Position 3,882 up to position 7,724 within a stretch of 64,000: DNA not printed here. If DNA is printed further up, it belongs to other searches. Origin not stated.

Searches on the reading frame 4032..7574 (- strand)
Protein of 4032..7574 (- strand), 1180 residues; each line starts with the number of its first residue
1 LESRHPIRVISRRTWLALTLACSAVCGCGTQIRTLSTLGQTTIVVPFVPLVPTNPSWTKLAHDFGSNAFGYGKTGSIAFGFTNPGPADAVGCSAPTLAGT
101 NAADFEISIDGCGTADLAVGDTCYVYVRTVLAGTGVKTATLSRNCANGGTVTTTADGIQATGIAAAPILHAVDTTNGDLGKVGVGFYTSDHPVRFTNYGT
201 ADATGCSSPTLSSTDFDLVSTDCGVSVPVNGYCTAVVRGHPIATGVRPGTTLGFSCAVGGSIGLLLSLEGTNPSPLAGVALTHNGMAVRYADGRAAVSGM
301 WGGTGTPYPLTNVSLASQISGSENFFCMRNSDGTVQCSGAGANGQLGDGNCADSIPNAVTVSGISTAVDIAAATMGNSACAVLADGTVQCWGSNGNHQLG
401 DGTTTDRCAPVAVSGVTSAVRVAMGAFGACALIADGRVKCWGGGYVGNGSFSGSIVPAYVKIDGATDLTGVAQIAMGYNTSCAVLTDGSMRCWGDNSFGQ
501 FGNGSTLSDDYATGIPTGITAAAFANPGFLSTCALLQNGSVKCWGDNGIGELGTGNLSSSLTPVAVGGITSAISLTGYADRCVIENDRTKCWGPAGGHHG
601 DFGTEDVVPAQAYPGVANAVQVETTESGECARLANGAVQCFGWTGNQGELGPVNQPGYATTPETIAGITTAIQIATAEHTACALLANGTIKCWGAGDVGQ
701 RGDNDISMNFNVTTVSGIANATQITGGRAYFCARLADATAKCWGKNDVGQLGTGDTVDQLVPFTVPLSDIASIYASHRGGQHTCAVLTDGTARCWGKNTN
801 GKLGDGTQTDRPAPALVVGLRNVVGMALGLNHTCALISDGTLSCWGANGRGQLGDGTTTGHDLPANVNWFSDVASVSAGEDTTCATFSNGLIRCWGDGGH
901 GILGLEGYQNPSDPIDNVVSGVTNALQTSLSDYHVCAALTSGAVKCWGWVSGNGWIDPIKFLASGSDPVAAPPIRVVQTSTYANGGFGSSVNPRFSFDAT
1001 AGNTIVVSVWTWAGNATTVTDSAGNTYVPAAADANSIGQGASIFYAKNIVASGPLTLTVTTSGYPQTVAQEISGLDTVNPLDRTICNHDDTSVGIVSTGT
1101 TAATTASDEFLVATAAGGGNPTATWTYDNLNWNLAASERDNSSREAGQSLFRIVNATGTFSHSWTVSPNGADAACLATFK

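Call 14: search_protein_families(library=pfam, proteins=[window:4032-7574:-], max_evalue=0.00001)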
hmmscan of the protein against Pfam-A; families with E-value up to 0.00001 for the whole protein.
window:4032-7574:- (1180 aa): 3 families
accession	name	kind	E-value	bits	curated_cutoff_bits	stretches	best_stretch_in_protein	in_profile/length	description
PF25390.1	WD40_RLD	-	2.6e-73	247.9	150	3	528-834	39-362/363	RCC1-like domain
PF13540.12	RCC1_2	-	5.1e-61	201.5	22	3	471-500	1-30/30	Regulator of chromosome condensation (RCC1) repeat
PF00415.24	RCC1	-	1.4e-42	144.5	21.7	4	794-836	6-50/50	Regulator of chromosome condensation (RCC1) repeat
